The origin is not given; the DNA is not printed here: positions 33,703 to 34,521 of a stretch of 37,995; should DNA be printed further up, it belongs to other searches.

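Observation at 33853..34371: Cysteinyl-tRNA synthetase with an in-frame C-terminal 2H-phosphoesterase-like domain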

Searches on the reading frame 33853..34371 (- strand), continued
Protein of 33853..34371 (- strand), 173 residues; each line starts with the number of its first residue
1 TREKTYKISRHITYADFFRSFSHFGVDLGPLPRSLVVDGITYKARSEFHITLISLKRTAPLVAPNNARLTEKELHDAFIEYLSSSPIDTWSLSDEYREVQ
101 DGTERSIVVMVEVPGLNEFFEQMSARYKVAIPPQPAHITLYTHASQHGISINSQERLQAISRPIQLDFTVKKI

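Call 35: fold_search(model_id=the predicted structure, library=viral)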
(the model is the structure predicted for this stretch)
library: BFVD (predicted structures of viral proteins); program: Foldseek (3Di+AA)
matches with E <= 10: 663; with E <= 0.001: 0
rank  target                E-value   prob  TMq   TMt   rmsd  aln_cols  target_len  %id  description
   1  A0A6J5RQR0            2.9e-03  1.00  0.38  0.41   4.8       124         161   14  Swiss Army Knife 2H phosphoesterase domain-containing protein [uncultured Caudovirales phage]
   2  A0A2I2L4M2            5.5e-03  0.94  0.36  0.28  15.9       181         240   15  Uncharacterized protein [Orpheovirus IHUMI-LCC2]
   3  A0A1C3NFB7            6.1e-03  0.97  0.29  0.34   7.3       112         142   15  (no name in the UniProt tables at hand)
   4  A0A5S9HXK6            1.2e-02  0.97  0.38  0.35   6.8       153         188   18  2'-5' RNA ligase [Tenacibaculum phage PTm1]
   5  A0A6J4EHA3            1.7e-02  0.93  0.34  0.31   8.4       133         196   14  (no name in the UniProt tables at hand)
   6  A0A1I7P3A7            2.2e-02  0.84  0.34  0.13  10.3       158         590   13  VP3 (Fragment) [Rotavirus A]
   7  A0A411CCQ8            2.8e-02  0.63  0.30  0.23   9.1       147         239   20  RNA ligase [Mycobacterium phage NoodleTree]
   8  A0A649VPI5            3.5e-02  0.80  0.31  0.08   7.9       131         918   18  RNA ligase [Gordonia phage MelBins]
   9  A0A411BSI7            3.5e-02  0.54  0.29  0.19  11.7       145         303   17  (no name in the UniProt tables at hand)
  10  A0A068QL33            3.7e-02  0.84  0.35  0.29   9.8       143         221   18  DUF1868 domain-containing protein [Armadillidium vulgare iridescent virus]
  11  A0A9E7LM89            4.0e-02  0.51  0.32  0.31  11.5       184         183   13  (no name in the UniProt tables at hand)
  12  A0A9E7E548            4.4e-02  0.35  0.28  0.06  14.1       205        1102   12  RNA ligase [Gordonia phage Tardus]
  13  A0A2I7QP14            5.0e-02  0.21  0.22  0.23  11.8       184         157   13  (no name in the UniProt tables at hand)
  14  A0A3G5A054            5.2e-02  0.63  0.33  0.17  11.4       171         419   14  Uncharacterized protein [Harvfovirus sp.]
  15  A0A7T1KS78            5.6e-02  0.41  0.30  0.12   9.8       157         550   18  RNA ligase [Gordonia phage Lilbeanie]
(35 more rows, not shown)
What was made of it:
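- Closest known: 2H-SAK domain. Same: Best structural neighbour in BFVD: probability 1.0, rmsd 4.8 Å over 124 columns (call 35).
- The top BFVD hit is a SAK 2H domain at probability 1.0, followed by 2'-5' RNA ligases, VP3 and Acb1 (call 35).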

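Call 38: find_related_loci(query=A4, collection=genome_contigs, flank=4000)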
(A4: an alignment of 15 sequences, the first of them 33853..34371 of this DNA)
Query A4 (173 aa) in genome_contigs; peptide patterns used: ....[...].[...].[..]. (x = any residue, [..] = any of these).
57 stretches matched a pattern; 46 encode a relative of the query (tblastn E <= 1e-3); 46 distinct loci.
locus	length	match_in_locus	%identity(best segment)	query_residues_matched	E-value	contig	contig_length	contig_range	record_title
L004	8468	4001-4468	37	9-166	6e-32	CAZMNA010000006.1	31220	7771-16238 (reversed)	MAG TPA_asm: uncultured Candidatus Saccharibacteria bacterium isolate binchicken_co241_136 genome assembly, contig: NODE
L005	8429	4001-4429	36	9-153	3e-30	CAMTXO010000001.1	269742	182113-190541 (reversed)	MAG: uncultured Candidatus Saccharibacteria bacterium isolate G02_MAG_00009 genome assembly, contig: G02_MAG_00009_00000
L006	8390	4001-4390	38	28-157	1e-28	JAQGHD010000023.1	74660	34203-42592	MAG: Candidatus Saccharibacteria bacterium isolate RYN_424 scaffold_3226183, whole genome shotgun sequence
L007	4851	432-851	36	27-166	8e-28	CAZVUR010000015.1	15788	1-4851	MAG TPA_asm: uncultured Candidatus Saccharibacteria bacterium isolate SRP133034_co1_59 genome assembly, contig: NODE_343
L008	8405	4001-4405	38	25-159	2e-27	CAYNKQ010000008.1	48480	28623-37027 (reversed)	MAG TPA_asm: uncultured Candidatus Saccharibacteria bacterium isolate SRP344714_co2_35 genome assembly, contig: NODE_169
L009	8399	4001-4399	39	27-159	9e-27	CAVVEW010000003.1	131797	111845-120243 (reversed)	MAG: uncultured Candidatus Saccharibacteria bacterium isolate MFD01721.bin.2.197 genome assembly, contig: contig_39401,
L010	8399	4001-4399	35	25-157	6e-27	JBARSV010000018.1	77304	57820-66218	MAG: Candidatus Saccharimonadales bacterium isolate MFD13450_ilm_asm_bin86 k127_457373, whole genome shotgun sequence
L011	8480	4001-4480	34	13-166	1e-26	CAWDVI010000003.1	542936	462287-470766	MAG: uncultured bacterium isolate MFD05684.bin.2.43 genome assembly, contig: contig_72423, whole genome shotgun sequence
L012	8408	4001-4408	36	31-166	4e-26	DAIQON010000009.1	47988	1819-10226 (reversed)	MAG TPA_asm: Candidatus Saccharibacteria bacterium isolate CTOTU10846 NODE_71_length_47988_cov_8.749192, whole genome sh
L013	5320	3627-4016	37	28-157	6e-26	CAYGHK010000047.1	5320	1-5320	MAG TPA_asm: uncultured Candidatus Saccharibacteria bacterium isolate ERP113451_co1_206 genome assembly, contig: NODE_21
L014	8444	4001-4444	32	8-164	2e-25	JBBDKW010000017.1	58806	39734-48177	MAG: Candidatus Saccharimonadales bacterium isolate LejiaA_2_49_12 Lejia_A_928_length_58806_cov_7, whole genome shotgun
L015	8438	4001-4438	36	5-158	2e-25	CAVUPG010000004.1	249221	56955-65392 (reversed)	MAG: uncultured Candidatus Saccharibacteria bacterium isolate MFD05684.bin.2.263 genome assembly, contig: contig_52009,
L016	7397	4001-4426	36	26-166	4e-25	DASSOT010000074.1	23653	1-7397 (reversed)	MAG TPA_asm: Candidatus Saccharimonadales bacterium isolate SMAG_U1259 k141_104538, whole genome shotgun sequence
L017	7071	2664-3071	36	31-166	2e-24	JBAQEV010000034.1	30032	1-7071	MAG: Candidatus Saccharimonadales bacterium isolate MFD12003_ilm_asm_bin72 k127_142930, whole genome shotgun sequence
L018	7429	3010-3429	38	28-166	3e-24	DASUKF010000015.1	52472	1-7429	MAG TPA_asm: Candidatus Saccharimonadales bacterium isolate SMAG_U1507 k141_272836, whole genome shotgun sequence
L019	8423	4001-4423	34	31-170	5e-24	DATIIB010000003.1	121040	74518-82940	MAG TPA_asm: Candidatus Saccharimonadales bacterium isolate SMAG_U15653 k141_617581, whole genome shotgun sequence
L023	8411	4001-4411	32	31-166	9e-22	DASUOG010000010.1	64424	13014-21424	MAG TPA_asm: Candidatus Saccharimonadales bacterium isolate SMAG_U1622 k141_1470590, whole genome shotgun sequence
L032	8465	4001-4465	31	8-158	4e-19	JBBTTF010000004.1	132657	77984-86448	MAG: Patescibacteria group bacterium isolate H32-bin025_1 H32_bin025_1_000000000004, whole genome shotgun sequence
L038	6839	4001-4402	30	28-160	5e-17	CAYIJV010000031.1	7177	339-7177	MAG TPA_asm: uncultured Candidatus Saccharibacteria bacterium isolate ERP119705_co23_584 genome assembly, contig: NODE_1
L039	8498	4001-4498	25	3-173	5e-17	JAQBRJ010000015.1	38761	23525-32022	MAG: Parcubacteria group bacterium isolate RYN_396 scaffold_1232462, whole genome shotgun sequence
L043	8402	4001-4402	31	37-167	9e-15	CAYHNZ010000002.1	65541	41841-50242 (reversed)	MAG TPA_asm: uncultured Candidatus Saccharibacteria bacterium isolate ERP119705_co14_491 genome assembly, contig: NODE_2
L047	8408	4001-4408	29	31-162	1e-12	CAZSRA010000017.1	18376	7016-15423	MAG TPA_asm: uncultured Candidatus Saccharimonadales bacterium isolate SRP200132_co1_243 genome assembly, contig: NODE_5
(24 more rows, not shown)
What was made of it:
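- Almost all are Patescibacteria (call 38).
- Tried and rejected: It was repeated with 15 sequences (call 38).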

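Call 44: search_protein_families(library=pfam, proteins=[L014:2626-3951:+, L016:2523-3935:+, L019:2556-3929:+, L039:1580-3016:+, L039:3053-3994:+, L047:2027-3478:+, L018:3459-3980:-, L032:2116-3543:+], max_evalue=1)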
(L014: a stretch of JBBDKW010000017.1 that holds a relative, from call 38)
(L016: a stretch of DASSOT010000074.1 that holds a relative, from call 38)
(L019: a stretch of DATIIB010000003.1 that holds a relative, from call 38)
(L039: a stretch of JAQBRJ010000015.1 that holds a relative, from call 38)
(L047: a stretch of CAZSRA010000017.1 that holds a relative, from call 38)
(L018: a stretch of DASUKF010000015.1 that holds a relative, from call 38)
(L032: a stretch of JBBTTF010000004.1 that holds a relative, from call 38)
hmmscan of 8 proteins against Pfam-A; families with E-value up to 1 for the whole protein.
L014:2626-3951:+ (441 aa): 10 families
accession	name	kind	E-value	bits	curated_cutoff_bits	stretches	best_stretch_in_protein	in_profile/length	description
PF03129.25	HGTP_anticodon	-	2.4e-19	69.7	21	1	342-440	1-90/94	Anticodon binding domain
PF00587.30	tRNA-synt_2b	-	8.4e-15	55.7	29.3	1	136-317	4-178/179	tRNA synthetase class II core domain (G, H, P, S and T)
PF23455.1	DUF7129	-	0.00098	19.3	30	1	91-115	12-36/45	Domain of unknown function (DUF7129)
PF01155.25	HypA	-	0.0097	16.4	28.9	1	89-117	69-97/112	Hydrogenase/urease nickel incorporation, metallochaperone, hypA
PF21349.2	RUBY_RBDX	-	0.012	15.5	26.5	1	93-114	3-24/30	Rubrerythrin, rubredoxin-like domain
PF25208.1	DUF7838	-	0.1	12.9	28.5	1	103-120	3-20/55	Domain of unknown function (DUF7838)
PF19134.6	DUF5817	-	0.15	12.5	31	1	91-124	4-39/57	Domain of unknown function (DUF5817)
PF17032.10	Zn_ribbon_15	-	0.19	13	28.9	1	88-115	35-61/73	zinc-ribbon family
PF09723.15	Zn_ribbon_8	-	0.27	11.7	34.4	1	92-116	7-36/41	Zinc ribbon domain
PF24460.1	DUF7575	-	0.65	9.9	28.5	1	107-115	4-12/28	Domain of unknown function (DUF7575)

L016:2523-3935:+ (470 aa): 7 families
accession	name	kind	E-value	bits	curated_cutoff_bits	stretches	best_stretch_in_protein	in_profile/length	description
PF03129.25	HGTP_anticodon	-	1.3e-23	83.4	21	1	379-469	1-92/94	Anticodon binding domain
PF00587.30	tRNA-synt_2b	-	1.7e-15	58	29.3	1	178-353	11-177/179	tRNA synthetase class II core domain (G, H, P, S and T)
PF23455.1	DUF7129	-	0.011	15.9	30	1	91-114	13-35/45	Domain of unknown function (DUF7129)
PF13920.12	zf-C3HC4_3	-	0.074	13.3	27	1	91-114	25-44/49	Zinc finger, C3HC4 type (RING finger)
PF12773.13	DZR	-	0.17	12.5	27.3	1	92-116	15-34/45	Double zinc ribbon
PF19134.6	DUF5817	-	0.22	12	31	1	90-124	4-39/57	Domain of unknown function (DUF5817)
PF18912.6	DZR_2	-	0.26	11.6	27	1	92-115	24-45/56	Double zinc ribbon domain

L019:2556-3929:+ (457 aa): 8 families
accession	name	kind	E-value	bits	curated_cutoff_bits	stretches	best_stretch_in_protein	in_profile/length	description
PF03129.25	HGTP_anticodon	-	2.4e-23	82.5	21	1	367-456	1-91/94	Anticodon binding domain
PF00587.30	tRNA-synt_2b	-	4.1e-13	50.2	29.3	1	161-339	6-176/179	tRNA synthetase class II core domain (G, H, P, S and T)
PF09723.15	Zn_ribbon_8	-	0.028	14.9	34.4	1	118-140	16-36/41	Zinc ribbon domain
PF01155.25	HypA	-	0.068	13.6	28.9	1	88-153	70-109/112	Hydrogenase/urease nickel incorporation, metallochaperone, hypA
PF13717.11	Zn_ribbon_4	-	0.07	13.5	30.3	0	127-137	22-32/36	zinc-ribbon domain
PF23451.1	Zn_ribbon_PaaD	-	0.074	13.2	27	1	126-147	10-31/53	PaaD zinc beta ribbon domain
PF23165.1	zf-C2H2_FBX41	-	0.076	13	24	1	132-144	4-17/30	F-box only protein 41 C2H2 zinc finger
PF24110.1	DUF7385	-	0.16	12.1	28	0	122-139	19-35/72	Family of unknown function (DUF7385)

L039:1580-3016:+ (478 aa): 4 families
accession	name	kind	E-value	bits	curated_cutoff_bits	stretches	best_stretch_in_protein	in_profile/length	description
PF09334.17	tRNA-synt_1g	-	2.8e-98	329.7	20.1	2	140-363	166-391/391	tRNA synthetases class I (M)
PF00133.28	tRNA-synt_1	-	7.7e-36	124.2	22.7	3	219-334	295-409/414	tRNA synthetases class I (I, L, M and V)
PF01406.26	tRNA-synt_1e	-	5.3e-14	52.7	27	2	12-119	19-125/301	tRNA synthetases class I (C) catalytic domain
PF01921.24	tRNA-synt_1f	-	6e-07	29.1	27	1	252-339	232-321/360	tRNA synthetases class I (K)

L039:3053-3994:+ (313 aa): 0 families

L047:2027-3478:+ (483 aa): 2 families
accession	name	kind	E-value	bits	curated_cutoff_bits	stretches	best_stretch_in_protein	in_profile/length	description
PF01425.27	Amidase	-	1.1e-133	447.1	27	1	28-467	1-445/445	Amidase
PF08331.15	QueG_DUF1730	-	0.043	14.2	25.1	0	31-48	35-52/77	Epoxyqueuosine reductase QueG, DUF1730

L018:3459-3980:- (173 aa): 3 families
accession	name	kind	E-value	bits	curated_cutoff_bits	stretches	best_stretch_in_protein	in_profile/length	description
PF13563.12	2_5_RNA_ligase2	-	3.2e-18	66.7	27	1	16-147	6-133/152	2'-5' RNA ligase superfamily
PF02834.22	LigT_PEase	-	2e-12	47.5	23.3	2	12-86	4-87/87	LigT like Phosphoesterase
PF10469.15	AKAP7_NLS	-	2.8e-06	27.8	24.4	1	60-131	72-154/208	AKAP7 2'5' RNA ligase-like domain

L032:2116-3543:+ (475 aa): 7 families
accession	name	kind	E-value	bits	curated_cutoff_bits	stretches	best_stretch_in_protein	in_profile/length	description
PF03129.25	HGTP_anticodon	-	1.3e-20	73.7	21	1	381-473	1-91/94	Anticodon binding domain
PF00587.30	tRNA-synt_2b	-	3.2e-16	60.3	29.3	1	180-355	11-177/179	tRNA synthetase class II core domain (G, H, P, S and T)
PF23455.1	DUF7129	-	0.0066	16.6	30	1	88-113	11-35/45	Domain of unknown function (DUF7129)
PF01155.25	HypA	-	0.015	15.8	28.9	1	87-114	69-95/112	Hydrogenase/urease nickel incorporation, metallochaperone, hypA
PF19134.6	DUF5817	-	0.062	13.7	31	1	89-123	4-39/57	Domain of unknown function (DUF5817)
PF20028.4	VMAP-C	-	0.13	12.6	27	1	227-259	47-77/226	vWA-MoxR associated protein C-terminal domain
PF09723.15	Zn_ribbon_8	-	0.54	10.8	34.4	0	90-113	7-34/41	Zinc ribbon domain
